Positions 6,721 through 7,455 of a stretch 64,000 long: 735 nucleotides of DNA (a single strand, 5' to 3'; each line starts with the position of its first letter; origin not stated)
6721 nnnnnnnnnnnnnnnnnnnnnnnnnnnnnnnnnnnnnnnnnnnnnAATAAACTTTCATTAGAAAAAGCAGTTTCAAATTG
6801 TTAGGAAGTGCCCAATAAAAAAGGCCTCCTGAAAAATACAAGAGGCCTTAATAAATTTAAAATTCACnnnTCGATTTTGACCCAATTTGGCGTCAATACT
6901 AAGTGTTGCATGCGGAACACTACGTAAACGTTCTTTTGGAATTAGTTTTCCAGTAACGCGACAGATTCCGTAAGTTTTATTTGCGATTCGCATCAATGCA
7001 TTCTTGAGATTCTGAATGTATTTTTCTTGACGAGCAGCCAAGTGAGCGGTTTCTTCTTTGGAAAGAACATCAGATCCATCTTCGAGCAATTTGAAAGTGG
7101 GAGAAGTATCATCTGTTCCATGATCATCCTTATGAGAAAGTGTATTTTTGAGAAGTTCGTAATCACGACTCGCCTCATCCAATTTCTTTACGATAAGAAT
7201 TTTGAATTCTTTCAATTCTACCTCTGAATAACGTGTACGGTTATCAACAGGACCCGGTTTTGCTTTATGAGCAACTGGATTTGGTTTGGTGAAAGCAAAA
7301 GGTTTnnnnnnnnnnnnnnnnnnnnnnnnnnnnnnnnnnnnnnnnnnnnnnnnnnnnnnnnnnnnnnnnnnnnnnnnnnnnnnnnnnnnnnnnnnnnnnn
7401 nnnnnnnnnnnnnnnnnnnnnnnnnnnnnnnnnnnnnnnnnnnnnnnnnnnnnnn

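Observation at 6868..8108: Tandem histone-H1-like genes between ileS and lspA, one fused to DksA/TraR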

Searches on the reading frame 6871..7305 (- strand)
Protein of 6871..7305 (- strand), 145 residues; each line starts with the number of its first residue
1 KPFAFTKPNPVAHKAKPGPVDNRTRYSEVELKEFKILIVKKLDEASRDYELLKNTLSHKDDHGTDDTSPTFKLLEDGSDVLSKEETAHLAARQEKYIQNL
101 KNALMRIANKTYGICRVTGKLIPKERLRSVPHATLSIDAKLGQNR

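Call 6: find_homologous_proteins(query=window:6871-7305:-, max_evalue=0.001)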
Query seq(145 aa) (145 aa): 8000 proteins with E <= 0.001 among 8000 candidates; the best 120 are listed.
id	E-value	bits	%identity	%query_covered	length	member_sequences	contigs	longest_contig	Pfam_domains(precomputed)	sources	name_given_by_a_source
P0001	4.3e-89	314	100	100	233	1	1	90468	PF01258.24,PF07382.17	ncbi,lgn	-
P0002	6.3e-85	300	96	100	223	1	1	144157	PF01258.24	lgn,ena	-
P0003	8.1e-85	300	96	100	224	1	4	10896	PF01258.24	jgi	jgi:DnaK suppressor protein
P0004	9.4e-85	300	96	100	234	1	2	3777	PF01258.24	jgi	jgi:RNA polymerase-binding transcription factor DksA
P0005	9.4e-85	300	96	100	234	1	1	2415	PF01258.24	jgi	jgi:DnaK suppressor protein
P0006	9.9e-85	299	96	100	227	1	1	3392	PF01258.24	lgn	-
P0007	1.3e-84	299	95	100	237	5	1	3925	PF01258.24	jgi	jgi:RNA polymerase-binding transcription factor DksA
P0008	1.7e-84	299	95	100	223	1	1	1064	PF01258.24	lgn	-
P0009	1.9e-84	299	95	100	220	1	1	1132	PF01258.24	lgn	-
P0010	2.6e-84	298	96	99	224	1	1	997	PF01258.24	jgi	jgi:DnaK suppressor protein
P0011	3.3e-84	298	95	100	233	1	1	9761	PF01258.24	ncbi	-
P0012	1.2e-83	296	94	100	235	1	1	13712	PF01258.24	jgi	jgi:RNA polymerase-binding transcription factor DksA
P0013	1.2e-83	296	94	100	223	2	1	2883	PF01258.24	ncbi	-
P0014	3.2e-83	295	96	97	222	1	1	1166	PF01258.24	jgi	jgi:DnaK suppressor protein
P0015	5.2e-83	294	94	100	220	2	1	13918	PF01258.24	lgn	-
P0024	3.5e-75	269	93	93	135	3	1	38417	PF01258.24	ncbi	ncbi:MAG: TraR/DksA C4-type zinc finger protein [Bacteroidia bacterium]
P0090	2.2e-70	253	94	87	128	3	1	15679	PF01258.24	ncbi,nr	ncbi:MAG TPA: TraR/DksA C4-type zinc finger protein [Bacteroidia bacterium]|nr:TraR/DksA C4-type zin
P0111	1.8e-68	247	88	92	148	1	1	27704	PF01258.24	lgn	-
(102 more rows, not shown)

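Call 9: find_related_loci(query=window:6871-7305:-, collection=genome_contigs, flank=4000)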
Query window:6871-7305:- (145 aa) in genome_contigs; peptide patterns used: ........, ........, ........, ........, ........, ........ (x = any residue, [..] = any of these).
349 stretches matched a pattern; 179 encode a relative of the query (tblastn E <= 1e-3); the best 80 are kept; 80 distinct loci.
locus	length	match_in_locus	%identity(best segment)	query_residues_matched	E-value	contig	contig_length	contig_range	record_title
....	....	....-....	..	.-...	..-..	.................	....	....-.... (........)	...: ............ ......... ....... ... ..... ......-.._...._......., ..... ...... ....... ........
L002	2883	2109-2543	94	1-145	1e-92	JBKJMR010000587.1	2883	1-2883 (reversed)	MAG: Bacteroidia bacterium isolate ant_bin.335 k117_1016890, whole genome shotgun sequence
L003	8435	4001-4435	94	1-145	6e-91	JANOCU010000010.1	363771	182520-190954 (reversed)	MAG: Bacteroidota bacterium isolate VAR_17_metabat_285 VAR_17_k141_3158754, whole genome shotgun sequence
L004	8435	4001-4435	94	1-145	4e-90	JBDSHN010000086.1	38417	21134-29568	MAG: Bacteroidia bacterium isolate cluster1_bin.277 k127_3198026, whole genome shotgun sequence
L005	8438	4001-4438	88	1-145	3e-83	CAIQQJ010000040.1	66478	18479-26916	MAG: uncultured Flavobacteriales bacterium isolate Kiruna3_bin-3741 genome assembly, contig: bin-3741:040/181, whole gen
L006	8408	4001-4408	92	10-145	9e-82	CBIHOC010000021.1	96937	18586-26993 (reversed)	MAG TPA_asm: uncultured Chryseobacterium sp. isolate SRR18156182_binner12_Refined_23 genome assembly, contig: ERZ2733683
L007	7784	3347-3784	86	2-145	2e-79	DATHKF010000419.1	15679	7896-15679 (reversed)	MAG TPA_asm: Bacteroidia bacterium isolate SMAG_U12573 k141_456328, whole genome shotgun sequence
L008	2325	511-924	91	10-145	7e-81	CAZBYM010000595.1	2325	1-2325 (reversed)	MAG TPA_asm: uncultured Chryseobacterium sp. isolate binchicken_co248_158 genome assembly, contig: NODE_116445_length_23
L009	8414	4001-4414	88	10-145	5e-78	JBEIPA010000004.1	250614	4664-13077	MAG: Flavobacteriales bacterium isolate Sample-106-S6-bin-32 Sample_106_S6-bin_32-k141_192089, whole genome shotgun sequ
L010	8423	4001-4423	87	3-144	1e-77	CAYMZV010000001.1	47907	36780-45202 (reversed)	MAG TPA_asm: uncultured Chryseobacterium sp. isolate binchicken_co50_371 genome assembly, contig: NODE_703_length_47907_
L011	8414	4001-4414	88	7-145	3e-77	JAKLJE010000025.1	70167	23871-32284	MAG: Bacteroidia bacterium isolate MAG.246 MAG.246-NODE_25_length_70167_cov_6.524469, whole genome shotgun sequence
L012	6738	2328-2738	87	9-145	3e-76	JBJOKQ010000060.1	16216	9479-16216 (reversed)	MAG: Bacteroidota bacterium isolate sycamorecreek_2019_sw_WHONDRS-S19S_0028_A_bin.11 scaffold_0000623, whole genome shot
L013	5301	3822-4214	90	15-145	3e-76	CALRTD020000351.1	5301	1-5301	MAG: Synechococcus sp. UW140 isolate JJ-JE56-12-3-mx-bin559 genome assembly, contig: JJ-RDS211-73-C1300, whole genome sh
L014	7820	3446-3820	93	21-145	4e-76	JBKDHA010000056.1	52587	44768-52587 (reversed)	MAG: Bacteroidota bacterium isolate samp_2115_semibin_49 samp_2115_521442, whole genome shotgun sequence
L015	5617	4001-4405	87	9-143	1e-75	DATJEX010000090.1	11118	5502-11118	MAG TPA_asm: Bacteroidia bacterium isolate SMAG_U15444 k141_188359, whole genome shotgun sequence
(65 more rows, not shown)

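Call 14: search_protein_representatives(protein=window:6871-7305:-)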
Query: 145 residues. Proteins with E-value up to 0.001 (for the whole library): 2975; up to 1e-10: 1232; up to 1e-30: 149. The best 150 are listed.
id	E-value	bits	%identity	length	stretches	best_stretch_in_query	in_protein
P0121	2.0e-68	245.0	86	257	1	7-145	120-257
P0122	4.2e-64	231.0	86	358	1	16-144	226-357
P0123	1.1e-60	220.0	74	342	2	15-144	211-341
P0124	2.8e-60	218.6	81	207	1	18-144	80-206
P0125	1.4e-58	213.2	73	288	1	4-144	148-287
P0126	7.9e-58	210.7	75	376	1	7-144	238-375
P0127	8.1e-57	207.4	75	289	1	12-143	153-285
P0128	3.4e-56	205.4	78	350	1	19-143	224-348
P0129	1.1e-55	203.8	75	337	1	16-144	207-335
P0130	3.5e-54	198.9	68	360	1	9-144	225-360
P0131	7.2e-51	188.2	69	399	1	14-144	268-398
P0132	8.3e-50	184.7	64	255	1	8-145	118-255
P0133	1.0e-49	184.4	73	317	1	23-143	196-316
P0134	7.6e-49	181.6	65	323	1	8-141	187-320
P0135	1.5e-48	180.6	72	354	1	6-142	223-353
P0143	9.5e-46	171.6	68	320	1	22-141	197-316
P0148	1.8e-44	167.4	67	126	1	22-144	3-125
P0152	3.2e-43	163.4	61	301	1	11-143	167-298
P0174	6.6e-39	149.4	58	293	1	2-143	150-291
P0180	1.4e-37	145.1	55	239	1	8-144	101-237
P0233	2.0e-32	128.4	56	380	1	18-144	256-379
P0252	1.9e-31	125.3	52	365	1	23-141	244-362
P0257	3.0e-31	124.6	52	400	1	17-143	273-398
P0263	4.0e-31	124.2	53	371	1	23-144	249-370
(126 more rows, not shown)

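Call 27: list_cluster_members(proteins=[P0132, P0152, P0174, P0180, P0233, P0252, P0257, P0263, P0148, P0143])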
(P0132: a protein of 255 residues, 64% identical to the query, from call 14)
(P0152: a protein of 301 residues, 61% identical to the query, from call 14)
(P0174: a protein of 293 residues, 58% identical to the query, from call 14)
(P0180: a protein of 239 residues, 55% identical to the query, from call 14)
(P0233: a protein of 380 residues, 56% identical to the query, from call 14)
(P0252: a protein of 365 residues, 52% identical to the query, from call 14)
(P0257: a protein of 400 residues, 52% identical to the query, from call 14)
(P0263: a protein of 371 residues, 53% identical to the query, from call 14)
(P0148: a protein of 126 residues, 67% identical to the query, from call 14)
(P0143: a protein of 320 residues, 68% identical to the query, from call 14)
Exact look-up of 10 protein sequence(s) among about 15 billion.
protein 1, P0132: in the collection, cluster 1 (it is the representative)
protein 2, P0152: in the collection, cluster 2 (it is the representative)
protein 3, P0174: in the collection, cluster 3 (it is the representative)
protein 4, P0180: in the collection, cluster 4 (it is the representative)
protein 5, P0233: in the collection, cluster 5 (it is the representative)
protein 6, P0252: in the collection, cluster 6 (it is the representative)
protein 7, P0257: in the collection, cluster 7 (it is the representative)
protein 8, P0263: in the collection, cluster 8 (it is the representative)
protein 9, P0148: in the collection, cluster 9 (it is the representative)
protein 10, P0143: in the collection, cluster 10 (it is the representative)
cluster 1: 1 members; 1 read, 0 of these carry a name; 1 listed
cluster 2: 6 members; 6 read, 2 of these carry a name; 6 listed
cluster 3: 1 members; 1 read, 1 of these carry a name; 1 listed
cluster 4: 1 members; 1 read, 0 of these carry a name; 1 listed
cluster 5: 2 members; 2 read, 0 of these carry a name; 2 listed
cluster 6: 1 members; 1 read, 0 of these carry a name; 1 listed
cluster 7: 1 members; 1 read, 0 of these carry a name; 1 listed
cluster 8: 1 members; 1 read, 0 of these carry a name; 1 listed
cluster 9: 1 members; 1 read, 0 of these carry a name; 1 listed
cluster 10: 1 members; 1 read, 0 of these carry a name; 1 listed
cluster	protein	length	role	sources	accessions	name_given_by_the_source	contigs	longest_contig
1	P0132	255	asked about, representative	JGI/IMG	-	-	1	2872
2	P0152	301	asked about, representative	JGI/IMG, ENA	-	RNA polymerase-binding transcription factor DksA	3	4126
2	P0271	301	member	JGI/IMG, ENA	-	RNA polymerase-binding transcription factor DksA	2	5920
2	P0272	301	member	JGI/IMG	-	-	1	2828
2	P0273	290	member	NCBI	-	-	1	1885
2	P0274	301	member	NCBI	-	-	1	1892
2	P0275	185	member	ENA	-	-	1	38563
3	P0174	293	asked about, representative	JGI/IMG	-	DnaK suppressor protein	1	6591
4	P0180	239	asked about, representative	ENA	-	-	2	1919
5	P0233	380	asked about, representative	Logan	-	-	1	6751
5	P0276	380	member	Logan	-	-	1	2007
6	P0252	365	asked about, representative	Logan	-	-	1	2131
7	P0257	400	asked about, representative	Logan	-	-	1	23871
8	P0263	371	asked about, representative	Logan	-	-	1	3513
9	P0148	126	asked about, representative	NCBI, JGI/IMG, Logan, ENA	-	-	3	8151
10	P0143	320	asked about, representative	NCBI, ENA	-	-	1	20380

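Call 32: search_solved_structures(query=window:6871-7245:-, max_evalue=1, show_alignments=4)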
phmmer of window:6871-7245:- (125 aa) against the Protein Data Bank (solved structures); distinct sequences matched with E-value up to 1: 7.
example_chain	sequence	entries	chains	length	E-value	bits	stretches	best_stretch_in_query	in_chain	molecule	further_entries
6ptg_A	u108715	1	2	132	8.8e-08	35.5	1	52-119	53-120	DnaK Suppressor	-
4ijj_A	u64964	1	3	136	6.9e-06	29.4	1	55-123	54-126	Putative C4-type zinc finger protein, DksA/TraR family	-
2kq9_A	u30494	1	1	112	0.0014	21.9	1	69-114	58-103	DnaK suppressor protein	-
1tjl_A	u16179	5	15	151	0.0079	19.5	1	31-120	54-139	DnaK suppressor protein | RNA polymerase-binding transcription factor DksA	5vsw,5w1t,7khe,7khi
7osv_A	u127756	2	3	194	0.084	16.2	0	15-70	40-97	DeNovoTIM6-SB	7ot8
6z2i_A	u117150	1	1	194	0.39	14.1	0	15-68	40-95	de novo designed TIM barrel DeNovoTIM6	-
7l4a_A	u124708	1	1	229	0.87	13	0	49-108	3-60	Cytidylate kinase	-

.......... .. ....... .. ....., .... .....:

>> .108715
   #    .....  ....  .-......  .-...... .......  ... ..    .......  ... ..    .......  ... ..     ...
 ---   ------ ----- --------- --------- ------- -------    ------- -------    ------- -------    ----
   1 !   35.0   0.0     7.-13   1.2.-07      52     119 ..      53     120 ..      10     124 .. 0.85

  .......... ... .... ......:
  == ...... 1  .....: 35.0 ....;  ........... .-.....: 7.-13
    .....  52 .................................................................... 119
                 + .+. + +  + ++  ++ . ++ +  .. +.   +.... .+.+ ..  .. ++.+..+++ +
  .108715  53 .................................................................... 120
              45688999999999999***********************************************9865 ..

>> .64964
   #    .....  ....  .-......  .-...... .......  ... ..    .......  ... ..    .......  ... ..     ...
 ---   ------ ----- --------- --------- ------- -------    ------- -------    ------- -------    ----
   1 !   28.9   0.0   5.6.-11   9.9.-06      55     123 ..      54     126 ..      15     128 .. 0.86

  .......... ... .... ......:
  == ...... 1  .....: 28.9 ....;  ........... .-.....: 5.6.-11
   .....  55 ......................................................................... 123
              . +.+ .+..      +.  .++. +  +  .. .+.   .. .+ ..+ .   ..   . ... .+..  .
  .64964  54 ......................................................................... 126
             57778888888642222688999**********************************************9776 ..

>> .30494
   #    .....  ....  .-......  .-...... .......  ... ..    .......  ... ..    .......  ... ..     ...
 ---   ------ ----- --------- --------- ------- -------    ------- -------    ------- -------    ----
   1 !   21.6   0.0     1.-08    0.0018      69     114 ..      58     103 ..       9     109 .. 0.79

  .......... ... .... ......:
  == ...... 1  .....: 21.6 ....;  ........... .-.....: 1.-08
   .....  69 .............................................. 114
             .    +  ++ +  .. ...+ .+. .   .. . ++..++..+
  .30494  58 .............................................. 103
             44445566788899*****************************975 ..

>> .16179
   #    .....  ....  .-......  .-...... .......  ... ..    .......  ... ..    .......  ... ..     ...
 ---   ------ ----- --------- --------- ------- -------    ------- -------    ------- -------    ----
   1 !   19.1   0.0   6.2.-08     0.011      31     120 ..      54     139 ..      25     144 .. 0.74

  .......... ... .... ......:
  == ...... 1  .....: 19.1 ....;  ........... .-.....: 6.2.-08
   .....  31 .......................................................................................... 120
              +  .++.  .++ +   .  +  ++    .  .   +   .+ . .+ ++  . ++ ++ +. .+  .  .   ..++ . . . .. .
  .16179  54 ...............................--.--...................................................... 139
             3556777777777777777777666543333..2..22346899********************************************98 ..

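Call 36: find_encoding_contigs(protein=P0001, flank=3000, max_places=3)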
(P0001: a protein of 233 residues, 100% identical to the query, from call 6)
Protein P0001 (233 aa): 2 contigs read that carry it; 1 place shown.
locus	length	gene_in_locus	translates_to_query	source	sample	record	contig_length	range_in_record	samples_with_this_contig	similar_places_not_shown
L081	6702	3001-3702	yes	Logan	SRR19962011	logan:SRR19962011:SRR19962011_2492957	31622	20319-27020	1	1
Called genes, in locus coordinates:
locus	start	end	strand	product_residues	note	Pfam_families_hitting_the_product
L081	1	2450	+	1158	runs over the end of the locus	PF00133:tRNA-synt_1, PF09334:tRNA-synt_1g (weak), PF08264:Anticodon_1, PF19302:DUF5915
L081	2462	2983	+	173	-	-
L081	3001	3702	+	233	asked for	PF07382:HC2, PF01258:zf-dskA_traR (weak)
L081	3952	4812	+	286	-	PF01252:Peptidase_A8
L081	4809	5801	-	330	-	PF01118:Semialdhyde_dh, PF02774:Semialdhyde_dhC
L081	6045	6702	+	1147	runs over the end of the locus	PF13860:FlgD_ig (faint), PF00932:LTD, PF13205:Big_5, PF00932:LTD, PF13205:Big_5 (weak), PF00932:LTD, PF13585:CHU_C (weak)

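Call 53: find_encoding_contigs(protein=P0148, flank=4000, max_places=3)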
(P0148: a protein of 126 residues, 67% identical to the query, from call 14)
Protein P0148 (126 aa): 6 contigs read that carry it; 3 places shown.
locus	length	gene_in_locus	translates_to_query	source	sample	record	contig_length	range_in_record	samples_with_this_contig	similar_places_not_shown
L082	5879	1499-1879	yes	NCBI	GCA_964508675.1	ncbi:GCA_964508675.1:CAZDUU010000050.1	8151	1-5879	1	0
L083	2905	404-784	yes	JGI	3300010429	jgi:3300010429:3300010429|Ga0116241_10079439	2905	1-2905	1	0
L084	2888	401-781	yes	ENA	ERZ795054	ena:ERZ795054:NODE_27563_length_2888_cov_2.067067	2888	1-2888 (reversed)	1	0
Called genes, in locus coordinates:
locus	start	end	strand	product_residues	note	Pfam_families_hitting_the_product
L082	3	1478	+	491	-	?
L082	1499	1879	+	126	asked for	PF01258:zf-dskA_traR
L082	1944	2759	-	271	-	-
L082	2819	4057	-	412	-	-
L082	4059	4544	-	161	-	PF04542:Sigma70_r2, PF08281:Sigma70_r4_2, PF04545:Sigma70_r4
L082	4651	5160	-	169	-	-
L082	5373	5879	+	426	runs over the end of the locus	PF00464:SHMT, PF01212:Beta_elim_lyase (weak)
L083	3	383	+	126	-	?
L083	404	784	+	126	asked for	PF01258:zf-dskA_traR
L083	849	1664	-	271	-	-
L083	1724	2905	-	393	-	?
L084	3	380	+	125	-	?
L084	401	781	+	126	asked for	PF01258:zf-dskA_traR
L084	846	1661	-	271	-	-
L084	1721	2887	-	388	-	?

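Call 54: find_encoding_contigs(protein=P0257, flank=4000, max_places=2)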
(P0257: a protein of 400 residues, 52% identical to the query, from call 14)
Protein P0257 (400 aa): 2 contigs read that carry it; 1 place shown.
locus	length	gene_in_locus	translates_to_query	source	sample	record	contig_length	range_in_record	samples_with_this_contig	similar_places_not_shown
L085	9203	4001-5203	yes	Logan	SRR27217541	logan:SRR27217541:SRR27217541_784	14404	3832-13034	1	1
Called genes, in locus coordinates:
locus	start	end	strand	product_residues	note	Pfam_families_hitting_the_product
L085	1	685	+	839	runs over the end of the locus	PF03176:MMPL, PF00873:ACR_tran (weak), PF02460:Patched (weak), PF12349:Sterol-sensing, PF03176:MMPL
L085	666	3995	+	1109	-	PF00133:tRNA-synt_1, PF09334:tRNA-synt_1g (faint), PF08264:Anticodon_1, PF19302:DUF5915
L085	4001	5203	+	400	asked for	PF01258:zf-dskA_traR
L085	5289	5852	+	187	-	PF01252:Peptidase_A8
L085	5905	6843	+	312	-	PF11335:DUF3137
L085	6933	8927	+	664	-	PF01963:TraB_PrgY_gumN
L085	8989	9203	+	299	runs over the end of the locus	-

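Call 55: find_encoding_contigs(protein=P0152, flank=4000, max_places=2)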
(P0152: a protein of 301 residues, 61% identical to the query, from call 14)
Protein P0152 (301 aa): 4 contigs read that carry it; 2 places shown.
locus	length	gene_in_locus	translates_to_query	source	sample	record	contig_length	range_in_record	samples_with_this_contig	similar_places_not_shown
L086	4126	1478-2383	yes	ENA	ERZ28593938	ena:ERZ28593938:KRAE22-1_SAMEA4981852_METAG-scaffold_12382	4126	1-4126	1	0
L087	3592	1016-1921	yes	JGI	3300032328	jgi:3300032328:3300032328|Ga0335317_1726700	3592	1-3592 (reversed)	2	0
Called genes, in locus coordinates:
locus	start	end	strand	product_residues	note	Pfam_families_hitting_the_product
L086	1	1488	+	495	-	?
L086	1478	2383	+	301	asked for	PF07382:HC2 (weak), PF01258:zf-dskA_traR (weak)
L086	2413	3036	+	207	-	PF01252:Peptidase_A8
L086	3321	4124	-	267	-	?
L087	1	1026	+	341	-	?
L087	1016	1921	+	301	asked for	PF07382:HC2 (weak), PF01258:zf-dskA_traR (weak)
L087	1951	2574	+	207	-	PF01252:Peptidase_A8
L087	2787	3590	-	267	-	?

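Call 56: find_encoding_contigs(protein=P0174, flank=4000, max_places=2)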
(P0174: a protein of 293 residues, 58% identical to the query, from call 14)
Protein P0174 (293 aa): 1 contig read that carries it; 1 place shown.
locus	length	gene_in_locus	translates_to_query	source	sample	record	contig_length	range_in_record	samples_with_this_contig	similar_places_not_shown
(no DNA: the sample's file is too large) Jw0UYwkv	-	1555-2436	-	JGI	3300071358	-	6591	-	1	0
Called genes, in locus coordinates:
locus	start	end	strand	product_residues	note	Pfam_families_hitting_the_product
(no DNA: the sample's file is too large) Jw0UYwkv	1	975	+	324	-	?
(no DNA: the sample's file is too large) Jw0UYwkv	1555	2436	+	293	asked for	PF01258:zf-dskA_traR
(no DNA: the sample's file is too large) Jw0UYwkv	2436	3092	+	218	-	PF04079:SMC_ScpB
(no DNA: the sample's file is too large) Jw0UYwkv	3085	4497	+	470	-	PF01479:S4, PF00849:PseudoU_synth_2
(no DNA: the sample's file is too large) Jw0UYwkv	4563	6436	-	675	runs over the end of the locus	?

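Call 57: find_encoding_contigs(protein=P0233, flank=4000, max_places=2)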
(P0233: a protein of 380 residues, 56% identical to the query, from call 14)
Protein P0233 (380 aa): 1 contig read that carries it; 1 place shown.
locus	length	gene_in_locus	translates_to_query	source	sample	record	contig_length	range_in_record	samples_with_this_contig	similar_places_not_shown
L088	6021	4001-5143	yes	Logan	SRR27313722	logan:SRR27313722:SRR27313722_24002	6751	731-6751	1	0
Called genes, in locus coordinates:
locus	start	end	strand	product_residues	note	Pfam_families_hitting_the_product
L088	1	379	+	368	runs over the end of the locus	?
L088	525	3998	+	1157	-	PF00133:tRNA-synt_1, PF09334:tRNA-synt_1g (faint), PF08264:Anticodon_1, PF19302:DUF5915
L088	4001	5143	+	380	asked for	PF01258:zf-dskA_traR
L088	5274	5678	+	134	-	-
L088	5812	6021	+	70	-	?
